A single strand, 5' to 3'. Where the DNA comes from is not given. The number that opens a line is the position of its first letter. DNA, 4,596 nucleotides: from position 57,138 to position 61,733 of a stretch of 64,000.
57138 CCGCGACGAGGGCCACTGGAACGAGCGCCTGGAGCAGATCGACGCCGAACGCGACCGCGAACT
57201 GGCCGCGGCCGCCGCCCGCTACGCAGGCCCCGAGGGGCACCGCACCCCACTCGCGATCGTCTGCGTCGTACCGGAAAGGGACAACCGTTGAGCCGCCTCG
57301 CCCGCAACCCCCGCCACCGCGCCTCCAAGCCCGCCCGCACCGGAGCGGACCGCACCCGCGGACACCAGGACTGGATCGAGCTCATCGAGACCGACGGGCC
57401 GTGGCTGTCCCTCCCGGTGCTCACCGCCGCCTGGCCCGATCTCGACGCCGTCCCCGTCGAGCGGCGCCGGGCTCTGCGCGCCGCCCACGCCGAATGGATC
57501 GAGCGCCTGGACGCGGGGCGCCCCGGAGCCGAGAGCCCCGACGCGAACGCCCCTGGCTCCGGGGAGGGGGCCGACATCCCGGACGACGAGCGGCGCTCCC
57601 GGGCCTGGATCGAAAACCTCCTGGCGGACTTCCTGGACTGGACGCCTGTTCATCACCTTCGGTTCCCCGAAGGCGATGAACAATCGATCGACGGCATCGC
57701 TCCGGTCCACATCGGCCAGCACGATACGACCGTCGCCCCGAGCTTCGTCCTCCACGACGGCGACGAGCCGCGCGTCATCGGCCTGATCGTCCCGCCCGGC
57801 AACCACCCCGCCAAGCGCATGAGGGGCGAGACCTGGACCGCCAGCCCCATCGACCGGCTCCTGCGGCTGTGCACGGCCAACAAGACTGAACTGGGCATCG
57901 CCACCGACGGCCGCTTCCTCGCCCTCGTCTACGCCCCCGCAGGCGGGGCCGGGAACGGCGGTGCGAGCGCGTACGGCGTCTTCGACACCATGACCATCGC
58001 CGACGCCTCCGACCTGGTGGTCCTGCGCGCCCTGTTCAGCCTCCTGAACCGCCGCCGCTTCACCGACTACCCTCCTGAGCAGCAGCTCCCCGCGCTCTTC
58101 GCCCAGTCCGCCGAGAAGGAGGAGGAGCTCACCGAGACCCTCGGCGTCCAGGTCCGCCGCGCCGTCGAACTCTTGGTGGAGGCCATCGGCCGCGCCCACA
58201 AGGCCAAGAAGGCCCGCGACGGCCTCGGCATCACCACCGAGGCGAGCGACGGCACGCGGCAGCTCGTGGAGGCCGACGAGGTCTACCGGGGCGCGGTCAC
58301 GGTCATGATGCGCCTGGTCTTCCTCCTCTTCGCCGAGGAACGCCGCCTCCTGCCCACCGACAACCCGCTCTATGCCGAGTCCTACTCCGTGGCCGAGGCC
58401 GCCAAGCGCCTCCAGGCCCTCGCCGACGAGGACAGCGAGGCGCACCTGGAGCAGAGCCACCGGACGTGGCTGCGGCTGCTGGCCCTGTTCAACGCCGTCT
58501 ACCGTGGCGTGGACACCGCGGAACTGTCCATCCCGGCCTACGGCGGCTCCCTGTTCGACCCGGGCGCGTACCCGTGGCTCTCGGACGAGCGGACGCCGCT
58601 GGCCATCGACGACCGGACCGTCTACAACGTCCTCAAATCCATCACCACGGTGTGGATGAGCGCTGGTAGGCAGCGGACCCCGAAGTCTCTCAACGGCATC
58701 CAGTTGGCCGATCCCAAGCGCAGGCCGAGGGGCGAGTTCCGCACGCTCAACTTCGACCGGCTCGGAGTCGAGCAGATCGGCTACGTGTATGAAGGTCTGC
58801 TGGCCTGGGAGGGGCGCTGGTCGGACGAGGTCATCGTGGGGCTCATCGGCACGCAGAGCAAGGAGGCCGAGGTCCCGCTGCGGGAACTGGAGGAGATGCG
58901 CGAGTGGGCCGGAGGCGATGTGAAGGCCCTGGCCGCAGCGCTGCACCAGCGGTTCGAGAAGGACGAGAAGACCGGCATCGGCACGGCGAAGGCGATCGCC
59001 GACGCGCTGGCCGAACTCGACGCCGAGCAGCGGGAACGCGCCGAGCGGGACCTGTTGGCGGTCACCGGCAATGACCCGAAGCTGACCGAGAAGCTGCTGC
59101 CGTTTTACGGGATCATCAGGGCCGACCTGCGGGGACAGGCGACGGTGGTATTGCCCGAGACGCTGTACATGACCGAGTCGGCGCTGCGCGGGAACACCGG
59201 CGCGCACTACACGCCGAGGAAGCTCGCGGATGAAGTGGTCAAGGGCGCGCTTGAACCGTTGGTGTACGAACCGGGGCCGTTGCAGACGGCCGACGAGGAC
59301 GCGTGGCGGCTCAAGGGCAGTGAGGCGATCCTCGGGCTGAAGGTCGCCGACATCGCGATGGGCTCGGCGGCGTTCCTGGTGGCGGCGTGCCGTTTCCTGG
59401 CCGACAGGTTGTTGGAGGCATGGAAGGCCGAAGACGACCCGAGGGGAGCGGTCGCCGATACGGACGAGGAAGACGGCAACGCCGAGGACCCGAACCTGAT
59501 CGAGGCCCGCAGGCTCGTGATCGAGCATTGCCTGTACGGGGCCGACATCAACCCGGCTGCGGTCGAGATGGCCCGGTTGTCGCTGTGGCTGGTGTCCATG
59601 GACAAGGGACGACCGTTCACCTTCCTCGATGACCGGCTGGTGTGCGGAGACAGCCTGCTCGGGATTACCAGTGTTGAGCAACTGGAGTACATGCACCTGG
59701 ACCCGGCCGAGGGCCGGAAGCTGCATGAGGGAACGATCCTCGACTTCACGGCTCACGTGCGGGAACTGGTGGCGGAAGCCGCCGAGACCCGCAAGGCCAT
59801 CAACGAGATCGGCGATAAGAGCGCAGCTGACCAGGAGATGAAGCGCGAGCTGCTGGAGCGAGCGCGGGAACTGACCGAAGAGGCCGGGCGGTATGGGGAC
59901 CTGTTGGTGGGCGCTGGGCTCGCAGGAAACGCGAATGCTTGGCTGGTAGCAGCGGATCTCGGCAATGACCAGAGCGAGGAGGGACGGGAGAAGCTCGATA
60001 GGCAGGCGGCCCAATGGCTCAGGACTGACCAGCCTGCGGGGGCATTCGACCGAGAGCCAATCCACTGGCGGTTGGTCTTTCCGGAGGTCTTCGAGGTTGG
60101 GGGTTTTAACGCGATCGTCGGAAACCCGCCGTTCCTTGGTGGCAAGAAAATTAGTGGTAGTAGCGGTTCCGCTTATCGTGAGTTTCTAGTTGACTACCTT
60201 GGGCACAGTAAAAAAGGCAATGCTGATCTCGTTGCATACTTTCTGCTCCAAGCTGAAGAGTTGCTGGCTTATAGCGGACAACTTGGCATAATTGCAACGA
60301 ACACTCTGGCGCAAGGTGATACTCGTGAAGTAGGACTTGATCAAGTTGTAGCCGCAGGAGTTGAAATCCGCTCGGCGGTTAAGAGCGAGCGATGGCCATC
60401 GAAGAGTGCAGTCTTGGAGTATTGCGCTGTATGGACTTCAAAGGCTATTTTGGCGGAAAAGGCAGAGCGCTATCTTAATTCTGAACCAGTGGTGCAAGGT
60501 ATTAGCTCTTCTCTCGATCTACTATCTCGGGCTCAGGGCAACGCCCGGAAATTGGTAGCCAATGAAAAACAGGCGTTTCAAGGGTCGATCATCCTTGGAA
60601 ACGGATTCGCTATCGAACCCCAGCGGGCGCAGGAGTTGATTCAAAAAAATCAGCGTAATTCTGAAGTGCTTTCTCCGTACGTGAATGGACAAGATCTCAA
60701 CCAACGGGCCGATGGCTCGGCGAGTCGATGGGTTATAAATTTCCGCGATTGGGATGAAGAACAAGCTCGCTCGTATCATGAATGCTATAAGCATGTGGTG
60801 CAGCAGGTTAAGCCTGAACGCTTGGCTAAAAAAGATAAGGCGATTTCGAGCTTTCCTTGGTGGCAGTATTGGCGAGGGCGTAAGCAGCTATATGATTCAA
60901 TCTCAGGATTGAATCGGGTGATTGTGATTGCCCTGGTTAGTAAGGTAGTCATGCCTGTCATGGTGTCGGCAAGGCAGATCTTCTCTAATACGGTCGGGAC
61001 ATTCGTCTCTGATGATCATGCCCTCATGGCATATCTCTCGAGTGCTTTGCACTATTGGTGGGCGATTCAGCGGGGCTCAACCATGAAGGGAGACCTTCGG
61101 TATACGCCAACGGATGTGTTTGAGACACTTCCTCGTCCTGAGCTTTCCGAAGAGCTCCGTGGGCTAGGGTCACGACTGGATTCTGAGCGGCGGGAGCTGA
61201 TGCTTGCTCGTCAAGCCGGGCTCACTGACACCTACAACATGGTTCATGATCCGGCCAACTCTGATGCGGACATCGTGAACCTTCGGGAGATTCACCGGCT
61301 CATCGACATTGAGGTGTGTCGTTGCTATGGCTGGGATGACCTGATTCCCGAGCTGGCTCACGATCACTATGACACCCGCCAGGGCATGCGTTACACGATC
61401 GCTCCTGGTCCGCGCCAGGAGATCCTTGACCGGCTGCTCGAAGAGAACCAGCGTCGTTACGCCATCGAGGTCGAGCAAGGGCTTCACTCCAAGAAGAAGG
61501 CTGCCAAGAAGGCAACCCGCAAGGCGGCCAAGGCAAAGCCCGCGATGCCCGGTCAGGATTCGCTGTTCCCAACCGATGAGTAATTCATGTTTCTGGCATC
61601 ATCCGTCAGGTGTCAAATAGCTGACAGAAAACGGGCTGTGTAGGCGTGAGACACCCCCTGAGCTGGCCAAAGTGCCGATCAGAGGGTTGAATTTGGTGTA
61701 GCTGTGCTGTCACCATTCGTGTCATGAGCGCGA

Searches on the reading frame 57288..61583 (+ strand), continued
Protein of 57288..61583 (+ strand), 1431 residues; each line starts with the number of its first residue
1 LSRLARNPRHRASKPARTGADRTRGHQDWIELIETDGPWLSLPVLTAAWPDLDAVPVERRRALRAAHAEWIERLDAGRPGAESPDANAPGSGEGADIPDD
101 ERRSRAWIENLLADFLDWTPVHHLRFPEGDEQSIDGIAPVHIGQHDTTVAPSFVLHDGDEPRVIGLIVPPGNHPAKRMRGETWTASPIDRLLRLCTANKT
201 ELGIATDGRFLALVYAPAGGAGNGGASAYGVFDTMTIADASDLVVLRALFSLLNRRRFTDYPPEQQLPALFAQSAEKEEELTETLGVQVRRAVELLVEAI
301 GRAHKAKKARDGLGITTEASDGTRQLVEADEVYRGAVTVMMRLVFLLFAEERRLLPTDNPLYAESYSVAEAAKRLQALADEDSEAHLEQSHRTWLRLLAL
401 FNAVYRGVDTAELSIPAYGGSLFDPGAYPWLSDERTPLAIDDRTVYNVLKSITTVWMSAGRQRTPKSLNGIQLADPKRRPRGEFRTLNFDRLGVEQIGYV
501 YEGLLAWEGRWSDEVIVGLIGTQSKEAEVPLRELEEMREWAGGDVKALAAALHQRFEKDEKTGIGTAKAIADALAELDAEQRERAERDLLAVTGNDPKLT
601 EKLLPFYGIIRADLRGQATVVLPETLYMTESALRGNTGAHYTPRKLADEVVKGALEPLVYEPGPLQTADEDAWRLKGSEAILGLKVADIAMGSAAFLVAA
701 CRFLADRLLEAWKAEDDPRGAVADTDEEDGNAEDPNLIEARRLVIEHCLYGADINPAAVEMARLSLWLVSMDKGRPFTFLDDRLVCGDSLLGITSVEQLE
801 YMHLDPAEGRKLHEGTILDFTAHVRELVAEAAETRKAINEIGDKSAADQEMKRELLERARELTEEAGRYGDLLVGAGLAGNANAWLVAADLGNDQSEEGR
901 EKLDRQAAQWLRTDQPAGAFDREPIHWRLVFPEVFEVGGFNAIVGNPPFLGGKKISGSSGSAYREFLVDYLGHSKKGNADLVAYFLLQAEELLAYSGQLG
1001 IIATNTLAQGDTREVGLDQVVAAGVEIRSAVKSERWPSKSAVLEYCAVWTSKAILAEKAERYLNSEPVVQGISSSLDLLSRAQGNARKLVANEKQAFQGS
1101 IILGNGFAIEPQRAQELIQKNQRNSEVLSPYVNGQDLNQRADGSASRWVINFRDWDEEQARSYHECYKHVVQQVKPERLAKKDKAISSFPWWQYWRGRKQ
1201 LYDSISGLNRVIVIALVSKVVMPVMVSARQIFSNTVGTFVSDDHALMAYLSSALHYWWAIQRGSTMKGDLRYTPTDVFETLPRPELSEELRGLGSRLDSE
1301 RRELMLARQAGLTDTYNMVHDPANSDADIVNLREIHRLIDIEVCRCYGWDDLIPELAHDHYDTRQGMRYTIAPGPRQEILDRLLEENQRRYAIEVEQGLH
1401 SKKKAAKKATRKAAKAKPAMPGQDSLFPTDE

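Call 36: search_protein_families(library=padloc, proteins=[L020:2-646:+, L020:650-2494:+, L020:2488-3237:+, L020:3370-4212:+], max_evalue=0.001)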
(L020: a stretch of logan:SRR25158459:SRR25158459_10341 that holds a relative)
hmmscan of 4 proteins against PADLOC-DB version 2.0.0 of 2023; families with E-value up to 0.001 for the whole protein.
L020:2-646:+ (214 aa): 7 families
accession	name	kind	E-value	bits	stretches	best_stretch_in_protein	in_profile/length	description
PDLC02575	DrmA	-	4.5e-46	155.1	1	1-185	642-829/837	DrmA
PDLC02574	DrmA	-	8.2e-37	124.7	1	1-184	66-252/269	DrmA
PDLC02567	DrmA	-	2e-34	116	1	1-190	1536-1728/1750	DrmA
PDLC02577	DrmA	-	1.8e-31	107.1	1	2-184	490-676/697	DrmA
PDLC02568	DrmA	-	5.5e-28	95.9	1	2-149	403-559/611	DrmA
PDLC02571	DrmA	-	1.3e-24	83.8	1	2-134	1086-1224/1282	DrmA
PDLC02576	DrmA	-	2.5e-07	26.8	1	2-77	1030-1103/1235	DrmA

L020:650-2494:+ (615 aa): 4 families
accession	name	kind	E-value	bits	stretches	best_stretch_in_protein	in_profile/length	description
PDLC02583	DrmB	-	1e-76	257.3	2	363-603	370-603/606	DrmB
PDLC02584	DrmB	-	1.9e-66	222.8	1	192-602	21-431/445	DrmB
PDLC02579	DrmB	-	5.2e-54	181.3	1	321-603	24-303/314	DrmB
PDLC02582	DrmB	-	8.7e-19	65.5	1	368-607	409-636/649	DrmB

L020:2488-3237:+ (250 aa): 25 families
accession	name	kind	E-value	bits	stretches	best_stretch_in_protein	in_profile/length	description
PDLC02588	DrmC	-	2.3e-79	264.7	1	9-250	6-252/256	DrmC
PDLC02606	DrmC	-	1.1e-47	160.2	1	81-249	12-181/182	DrmC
PDLC02585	DrmC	-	1.9e-40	137.1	1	46-249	44-252/253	DrmC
PDLC02607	DrmC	-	5.5e-29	99.3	1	81-245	88-257/265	DrmC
PDLC02595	DrmC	-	1.6e-26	91.6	1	51-249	57-266/269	DrmC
PDLC02605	DrmC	-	2.7e-23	81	1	77-248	89-266/270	DrmC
PDLC02602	DrmC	-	2.7e-22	77.3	1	83-245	86-252/381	DrmC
PDLC02597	DrmC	-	3.5e-22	77.5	1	44-246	40-236/242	DrmC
PDLC02591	DrmC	-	7.9e-19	65.8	1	82-226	90-235/260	DrmC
PDLC02589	DrmC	-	1.6e-17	61.5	1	85-250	91-262/264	DrmC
PDLC02612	DrmC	-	2.1e-17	61.4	1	32-247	23-230/235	DrmC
PDLC02609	DrmC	-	5.5e-17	60.5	1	54-228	47-219/241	DrmC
PDLC02608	DrmC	-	5.8e-17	60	1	90-244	4-150/162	DrmC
PDLC02614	DrmC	-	2.1e-16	58.1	1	87-230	5-140/153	DrmC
PDLC02587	DrmC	-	2.1e-15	54.4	1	78-250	75-264/267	DrmC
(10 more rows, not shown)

L020:3370-4212:+ (281 aa): 0 families

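Call 37: search_protein_families(library=pfam, proteins=[L020:3370-4212:+], max_evalue=0.01)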
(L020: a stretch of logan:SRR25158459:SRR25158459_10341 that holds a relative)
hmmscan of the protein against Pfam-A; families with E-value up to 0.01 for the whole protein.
L020:3370-4212:+ (281 aa): 0 families

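Call 38: search_solved_structures(query=window:57288-61580:+, max_evalue=0.01)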
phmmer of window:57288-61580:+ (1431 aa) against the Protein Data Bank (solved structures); distinct sequences matched with E-value up to 0.01: 1.
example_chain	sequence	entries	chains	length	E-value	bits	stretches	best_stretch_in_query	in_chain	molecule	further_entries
5hr4_C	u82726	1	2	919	0.00016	22.5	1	933-1368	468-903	MmeI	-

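Call 58: search_protein_families(library=pfam, proteins=[L007:20743-22557:+, L007:22550-24040:-, L008:21303-22880:+, L011:20419-22203:+, L011:22031-23737:+, L001:1988-4978:+, L001:4950-6182:+, L020:3370-4212:+], max_evalue=0.001)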
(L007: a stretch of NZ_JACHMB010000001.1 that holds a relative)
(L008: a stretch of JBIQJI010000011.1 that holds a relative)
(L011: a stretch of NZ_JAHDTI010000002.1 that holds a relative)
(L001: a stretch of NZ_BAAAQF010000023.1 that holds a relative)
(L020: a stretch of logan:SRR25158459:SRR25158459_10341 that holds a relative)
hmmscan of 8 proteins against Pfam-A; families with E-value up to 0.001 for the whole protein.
L007:20743-22557:+ (605 aa): 2 families
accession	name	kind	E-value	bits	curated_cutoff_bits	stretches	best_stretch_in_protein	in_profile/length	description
PF02384.22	N6_Mtase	-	2.2e-30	106.5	20.4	1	142-347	32-247/311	N-6 DNA Methylase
PF13649.12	Methyltransf_25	-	0.00012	23.1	27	1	159-231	2-71/97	Methyltransferase domain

L007:22550-24040:- (496 aa): 4 families
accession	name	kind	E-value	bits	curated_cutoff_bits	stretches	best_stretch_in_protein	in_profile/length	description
PF00069.31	Pkinase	-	5.3e-34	118.2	31.7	1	247-490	1-257/263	Protein kinase domain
PF07714.23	PK_Tyr_Ser-Thr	-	4.5e-22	79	23.1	1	249-491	3-255/258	Protein tyrosine and serine/threonine kinase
PF03109.22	ABC1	-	1.4e-06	28.1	22.9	1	319-397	143-221/244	ABC1 atypical kinase-like domain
PF01636.29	APH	-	4.6e-06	27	23.2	1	363-395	168-202/239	Phosphotransferase enzyme family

L008:21303-22880:+ (526 aa): 3 families
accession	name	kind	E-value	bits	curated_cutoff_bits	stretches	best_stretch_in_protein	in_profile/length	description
PF00069.31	Pkinase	-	6.2e-40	137.7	31.7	1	19-263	9-252/263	Protein kinase domain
PF07714.23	PK_Tyr_Ser-Thr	-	5.4e-25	88.6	23.1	1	20-264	10-250/258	Protein tyrosine and serine/threonine kinase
PF03109.22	ABC1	-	1.9e-06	27.7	22.9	1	74-168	131-222/244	ABC1 atypical kinase-like domain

L011:20419-22203:+ (595 aa): 1 family
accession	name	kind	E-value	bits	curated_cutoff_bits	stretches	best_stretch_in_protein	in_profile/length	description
PF02384.22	N6_Mtase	-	9.2e-31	107.7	20.4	1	142-343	33-250/311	N-6 DNA Methylase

L011:22031-23737:+ (569 aa): 5 families
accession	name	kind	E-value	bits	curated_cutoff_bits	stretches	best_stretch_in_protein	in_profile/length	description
PF00069.31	Pkinase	-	1.1e-42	146.7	31.7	1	82-331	9-260/263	Protein kinase domain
PF07714.23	PK_Tyr_Ser-Thr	-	1.9e-29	103.2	23.1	1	84-325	11-252/258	Protein tyrosine and serine/threonine kinase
PF13424.12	TPR_12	-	2.3e-07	31.4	30.1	1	395-457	8-70/77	Tetratricopeptide repeat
PF03109.22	ABC1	-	4.7e-07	29.6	22.9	1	133-228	131-223/244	ABC1 atypical kinase-like domain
PF01636.29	APH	-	3e-05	24.3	23.2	1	165-224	142-202/239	Phosphotransferase enzyme family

L001:1988-4978:+ (997 aa): 5 families
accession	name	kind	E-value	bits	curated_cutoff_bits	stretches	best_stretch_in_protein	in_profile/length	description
PF13086.12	AAA_11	-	1.3e-39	137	27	1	313-730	2-254/257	AAA domain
PF13087.12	AAA_12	-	2.6e-32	112.4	27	1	752-945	3-193/195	AAA domain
PF13604.12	AAA_30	-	3.6e-12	46.8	27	1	313-373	2-62/191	AAA domain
PF13245.12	AAA_19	-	1.6e-07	32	25.1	1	319-374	3-58/134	AAA domain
PF01443.25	Viral_helicase1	-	1.6e-05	25.3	21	0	332-355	2-22/228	Viral superfamily 1 RNA helicase core domain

L001:4950-6182:+ (411 aa): 0 families

L020:3370-4212:+ (281 aa): 0 families

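Call 66: search_protein_families(library=pfam, proteins=[L002:15637-17064:-, L002:18986-20833:+, L002:18217-18837:-, L010:18922-19911:+, L010:19911-20573:+, L010:18346-18885:+, L003:16615-18009:-, L003:20154-21797:+, L003:15439-16200:-, L005:20237-20884:+], max_evalue=0.001)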
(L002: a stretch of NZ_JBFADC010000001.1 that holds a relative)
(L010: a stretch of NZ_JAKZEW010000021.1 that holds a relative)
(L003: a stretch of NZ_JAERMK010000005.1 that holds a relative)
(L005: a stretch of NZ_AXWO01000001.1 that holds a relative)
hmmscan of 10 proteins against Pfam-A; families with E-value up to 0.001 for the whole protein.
L002:15637-17064:- (475 aa): 0 families

L002:18986-20833:+ (616 aa): 1 family
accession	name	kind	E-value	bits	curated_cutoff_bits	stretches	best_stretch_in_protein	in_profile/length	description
PF00746.26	Gram_pos_anchor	-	4.5e-05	23.8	20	1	573-611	3-40/43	LPXTG cell wall anchor motif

L002:18217-18837:- (206 aa): 0 families

L010:18922-19911:+ (330 aa): 0 families

L010:19911-20573:+ (221 aa): 0 families

L010:18346-18885:+ (180 aa): 0 families

L003:16615-18009:- (464 aa): 0 families

L003:20154-21797:+ (548 aa): 1 family
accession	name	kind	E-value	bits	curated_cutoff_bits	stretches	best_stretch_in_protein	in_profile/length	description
PF00746.26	Gram_pos_anchor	-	0.00029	21.2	20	1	508-543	6-41/43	LPXTG cell wall anchor motif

L003:15439-16200:- (253 aa): 0 families

L005:20237-20884:+ (216 aa): 0 families

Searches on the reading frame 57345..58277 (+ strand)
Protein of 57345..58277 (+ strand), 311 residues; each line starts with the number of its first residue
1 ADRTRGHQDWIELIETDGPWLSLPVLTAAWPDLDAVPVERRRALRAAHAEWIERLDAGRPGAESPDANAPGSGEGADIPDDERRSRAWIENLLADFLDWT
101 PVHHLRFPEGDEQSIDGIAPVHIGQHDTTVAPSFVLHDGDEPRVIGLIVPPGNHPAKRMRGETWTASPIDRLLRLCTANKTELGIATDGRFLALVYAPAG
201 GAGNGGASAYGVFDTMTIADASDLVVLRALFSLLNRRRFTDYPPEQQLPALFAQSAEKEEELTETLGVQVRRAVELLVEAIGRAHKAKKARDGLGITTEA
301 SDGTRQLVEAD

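Call 56: predict_structure(protein=window:57345-58277:+)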
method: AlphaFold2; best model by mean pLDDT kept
length: 311 residues; sequences in the alignment: 1
mean_pLDDT: 37.7   pTM: 0.24
mean pLDDT of the five models: 37.7, 33.3, 32.3, 32.0, 31.8
residues with pLDDT >= 90: 0; 70-90: 0; 50-70: 0; < 50: 311
segments of 3 or more residues with pLDDT < 50: 1-311
pLDDT, mean of each block of 10 residues (from residue 1): 37 42 36 44 47 44 40 37 33 31 26 32 30 36 37 36 38 48 37 36 32 33 40 36 38 40 41 44 43 40 36 30
secondary structure, 60 per line:
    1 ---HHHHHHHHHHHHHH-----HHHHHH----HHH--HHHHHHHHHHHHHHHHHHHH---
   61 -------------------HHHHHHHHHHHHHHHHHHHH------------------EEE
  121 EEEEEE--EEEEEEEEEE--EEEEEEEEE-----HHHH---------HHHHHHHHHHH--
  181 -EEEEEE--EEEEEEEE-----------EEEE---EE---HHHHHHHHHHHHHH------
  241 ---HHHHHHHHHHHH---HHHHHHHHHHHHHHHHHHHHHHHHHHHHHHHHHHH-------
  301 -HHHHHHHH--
elements in order: H4-17 H23-28 H38-57 H80-99 E118-126 E129-138 E141-149 H155-158 H168-178 E182-187 E190-197 E209-212 H221-234 H244-255 H259-293 H302-309
